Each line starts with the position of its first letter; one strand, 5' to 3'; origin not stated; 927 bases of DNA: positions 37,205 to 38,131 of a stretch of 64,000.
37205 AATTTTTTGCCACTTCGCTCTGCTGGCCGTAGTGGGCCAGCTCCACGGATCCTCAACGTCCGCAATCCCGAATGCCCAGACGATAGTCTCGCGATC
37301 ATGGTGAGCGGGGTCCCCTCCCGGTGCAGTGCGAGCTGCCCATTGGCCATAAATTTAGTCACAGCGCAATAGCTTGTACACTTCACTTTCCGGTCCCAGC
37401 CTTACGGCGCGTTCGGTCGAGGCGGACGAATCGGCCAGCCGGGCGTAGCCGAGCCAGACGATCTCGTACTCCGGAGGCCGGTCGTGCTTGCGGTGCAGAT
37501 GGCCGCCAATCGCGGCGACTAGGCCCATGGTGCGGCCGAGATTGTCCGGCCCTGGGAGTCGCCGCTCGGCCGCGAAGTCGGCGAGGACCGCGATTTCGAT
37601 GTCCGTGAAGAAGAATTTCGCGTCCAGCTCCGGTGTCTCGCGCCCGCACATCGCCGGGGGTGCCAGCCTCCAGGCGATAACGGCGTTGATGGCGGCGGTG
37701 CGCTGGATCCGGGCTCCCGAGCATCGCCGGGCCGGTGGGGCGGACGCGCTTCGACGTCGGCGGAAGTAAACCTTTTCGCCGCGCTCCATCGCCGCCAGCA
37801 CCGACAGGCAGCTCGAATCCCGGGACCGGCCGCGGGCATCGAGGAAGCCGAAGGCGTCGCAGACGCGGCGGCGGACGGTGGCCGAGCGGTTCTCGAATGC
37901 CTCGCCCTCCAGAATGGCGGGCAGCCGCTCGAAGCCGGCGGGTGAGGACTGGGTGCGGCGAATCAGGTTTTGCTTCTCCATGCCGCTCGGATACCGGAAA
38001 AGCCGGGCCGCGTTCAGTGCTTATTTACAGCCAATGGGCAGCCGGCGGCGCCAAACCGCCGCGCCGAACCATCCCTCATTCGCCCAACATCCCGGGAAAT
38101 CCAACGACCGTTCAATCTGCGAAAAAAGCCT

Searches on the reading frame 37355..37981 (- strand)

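Call 6: search_protein_families(library=pfam, proteins=[window:37355-37981:-], max_evalue=0.01)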
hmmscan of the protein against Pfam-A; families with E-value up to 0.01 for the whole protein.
window:37355-37981:- (208 aa): 1 family
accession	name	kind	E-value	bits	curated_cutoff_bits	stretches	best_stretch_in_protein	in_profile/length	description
PF02281.22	Dimer_Tnp_Tn5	-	1e-06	29.4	26.7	1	101-183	1-83/99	Transposase Tn5 dimerisation domain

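Call 7: search_protein_families(library=padloc, proteins=[window:37355-37981:-], max_evalue=0.01)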
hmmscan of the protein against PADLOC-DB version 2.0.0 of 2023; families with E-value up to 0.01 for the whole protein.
window:37355-37981:- (208 aa): 0 families
